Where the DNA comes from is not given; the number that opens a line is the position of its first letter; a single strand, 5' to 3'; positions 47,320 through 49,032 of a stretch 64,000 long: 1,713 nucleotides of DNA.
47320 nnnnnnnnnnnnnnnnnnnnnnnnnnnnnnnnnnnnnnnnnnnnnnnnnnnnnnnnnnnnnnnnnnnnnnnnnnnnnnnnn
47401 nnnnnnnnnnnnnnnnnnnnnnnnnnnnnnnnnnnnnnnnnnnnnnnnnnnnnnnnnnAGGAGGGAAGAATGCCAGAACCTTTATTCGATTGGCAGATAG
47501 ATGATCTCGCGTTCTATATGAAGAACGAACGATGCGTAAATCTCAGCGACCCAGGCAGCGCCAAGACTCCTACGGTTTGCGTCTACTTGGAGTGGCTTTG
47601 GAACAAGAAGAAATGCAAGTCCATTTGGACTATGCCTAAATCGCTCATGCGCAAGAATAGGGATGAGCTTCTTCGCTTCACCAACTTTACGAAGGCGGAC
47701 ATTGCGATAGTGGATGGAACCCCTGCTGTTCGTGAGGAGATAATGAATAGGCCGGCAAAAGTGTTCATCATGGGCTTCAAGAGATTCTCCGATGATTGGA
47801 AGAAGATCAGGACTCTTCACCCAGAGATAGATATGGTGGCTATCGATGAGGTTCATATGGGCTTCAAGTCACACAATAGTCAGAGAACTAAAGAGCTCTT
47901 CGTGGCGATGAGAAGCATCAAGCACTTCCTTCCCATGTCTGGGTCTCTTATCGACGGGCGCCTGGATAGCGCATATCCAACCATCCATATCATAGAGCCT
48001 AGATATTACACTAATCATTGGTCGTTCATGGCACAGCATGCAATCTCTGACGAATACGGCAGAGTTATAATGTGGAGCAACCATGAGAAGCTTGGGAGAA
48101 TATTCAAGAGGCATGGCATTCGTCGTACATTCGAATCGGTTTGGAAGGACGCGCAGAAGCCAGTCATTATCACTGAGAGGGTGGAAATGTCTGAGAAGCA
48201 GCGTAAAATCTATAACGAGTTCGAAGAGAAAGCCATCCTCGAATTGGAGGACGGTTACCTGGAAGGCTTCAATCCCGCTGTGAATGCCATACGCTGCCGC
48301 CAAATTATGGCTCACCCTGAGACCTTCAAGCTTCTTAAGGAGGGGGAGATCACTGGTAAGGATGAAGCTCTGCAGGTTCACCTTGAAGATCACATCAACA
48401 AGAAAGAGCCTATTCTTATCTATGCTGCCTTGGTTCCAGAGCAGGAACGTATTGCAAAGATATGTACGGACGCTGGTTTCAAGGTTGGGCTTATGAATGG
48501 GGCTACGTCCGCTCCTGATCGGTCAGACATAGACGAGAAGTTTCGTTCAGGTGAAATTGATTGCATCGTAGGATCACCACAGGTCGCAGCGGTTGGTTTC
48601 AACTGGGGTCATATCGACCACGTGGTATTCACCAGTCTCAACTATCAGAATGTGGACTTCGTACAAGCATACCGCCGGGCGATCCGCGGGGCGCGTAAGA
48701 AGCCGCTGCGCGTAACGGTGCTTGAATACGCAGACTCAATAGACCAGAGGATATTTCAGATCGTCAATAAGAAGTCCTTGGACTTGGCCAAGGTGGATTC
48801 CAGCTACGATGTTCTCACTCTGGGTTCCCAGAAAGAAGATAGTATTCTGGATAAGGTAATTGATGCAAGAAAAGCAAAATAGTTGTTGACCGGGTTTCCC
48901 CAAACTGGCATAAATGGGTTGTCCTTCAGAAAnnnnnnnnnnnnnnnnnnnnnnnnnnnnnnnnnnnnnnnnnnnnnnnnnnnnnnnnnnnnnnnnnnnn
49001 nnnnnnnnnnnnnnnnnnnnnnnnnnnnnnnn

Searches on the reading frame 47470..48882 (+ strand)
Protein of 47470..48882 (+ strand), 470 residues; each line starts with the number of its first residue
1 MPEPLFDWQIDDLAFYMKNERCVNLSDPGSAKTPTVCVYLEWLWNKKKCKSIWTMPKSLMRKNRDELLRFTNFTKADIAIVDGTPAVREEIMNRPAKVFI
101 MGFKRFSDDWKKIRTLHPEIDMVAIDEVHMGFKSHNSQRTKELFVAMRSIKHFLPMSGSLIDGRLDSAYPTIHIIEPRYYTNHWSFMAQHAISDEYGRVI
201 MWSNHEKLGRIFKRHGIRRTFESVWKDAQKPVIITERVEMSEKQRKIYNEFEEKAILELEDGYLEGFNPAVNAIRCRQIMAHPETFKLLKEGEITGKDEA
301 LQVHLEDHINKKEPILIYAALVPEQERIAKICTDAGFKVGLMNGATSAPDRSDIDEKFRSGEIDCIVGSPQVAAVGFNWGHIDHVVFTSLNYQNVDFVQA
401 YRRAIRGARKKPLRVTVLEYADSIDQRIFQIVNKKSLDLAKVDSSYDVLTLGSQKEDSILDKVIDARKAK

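Call 8: search_protein_families(library=phrogs, proteins=[window:47470-48882:+])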
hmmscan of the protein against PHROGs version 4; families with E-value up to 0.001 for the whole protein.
window:47470-48882:+ (470 aa): 4 families
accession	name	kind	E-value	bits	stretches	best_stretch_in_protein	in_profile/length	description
phrog_62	-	DNA, RNA and nucleotide metabolism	8.7e-75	253.2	1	3-436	695-1126/1881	DNA helicase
phrog_16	-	DNA, RNA and nucleotide metabolism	9.7e-16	58.1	1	4-427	272-605/986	DNA helicase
phrog_24008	-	DNA, RNA and nucleotide metabolism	2.9e-07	29.8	1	205-437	718-957/1006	helicase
phrog_9690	-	DNA, RNA and nucleotide metabolism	3.1e-05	24.1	1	309-426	156-274/306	DNA helicase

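Call 87: find_related_loci(query=A7, collection=viral_contigs, flank=10000)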
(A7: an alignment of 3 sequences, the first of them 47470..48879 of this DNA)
Query A7 (470 aa) in viral_contigs; peptide patterns used: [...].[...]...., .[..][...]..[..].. (x = any residue, [..] = any of these).
147 stretches matched a pattern; 21 encode a relative of the query (tblastn E <= 1e-3); 21 distinct loci.
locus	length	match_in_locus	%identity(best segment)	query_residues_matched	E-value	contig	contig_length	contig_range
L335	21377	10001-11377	53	9-469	8e-168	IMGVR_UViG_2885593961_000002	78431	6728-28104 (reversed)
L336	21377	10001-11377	53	9-469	5e-166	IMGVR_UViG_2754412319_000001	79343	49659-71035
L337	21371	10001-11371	53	9-463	7e-166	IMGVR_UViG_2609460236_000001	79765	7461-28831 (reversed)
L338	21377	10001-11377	53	9-469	6e-166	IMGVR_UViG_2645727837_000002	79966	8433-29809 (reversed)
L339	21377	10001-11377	53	9-469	1e-165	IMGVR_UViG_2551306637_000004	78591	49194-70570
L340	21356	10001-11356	49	3-455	5e-153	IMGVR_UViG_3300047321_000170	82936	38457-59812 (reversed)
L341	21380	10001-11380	47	9-468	5e-147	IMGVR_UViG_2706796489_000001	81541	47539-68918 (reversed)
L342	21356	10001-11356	49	3-455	2e-145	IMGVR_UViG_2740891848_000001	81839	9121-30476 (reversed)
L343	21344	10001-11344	49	9-457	4e-144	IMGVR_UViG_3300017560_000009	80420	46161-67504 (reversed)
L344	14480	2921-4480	41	5-451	3e-121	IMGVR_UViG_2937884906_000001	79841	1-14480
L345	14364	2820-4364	42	9-451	5e-117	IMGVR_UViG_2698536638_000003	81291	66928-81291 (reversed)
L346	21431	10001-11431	40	5-454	2e-119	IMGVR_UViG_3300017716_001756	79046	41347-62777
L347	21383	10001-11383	40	9-456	8e-110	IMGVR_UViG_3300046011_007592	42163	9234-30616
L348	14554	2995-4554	46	5-451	2e-103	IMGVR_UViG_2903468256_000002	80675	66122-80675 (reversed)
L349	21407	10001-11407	39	7-449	2e-102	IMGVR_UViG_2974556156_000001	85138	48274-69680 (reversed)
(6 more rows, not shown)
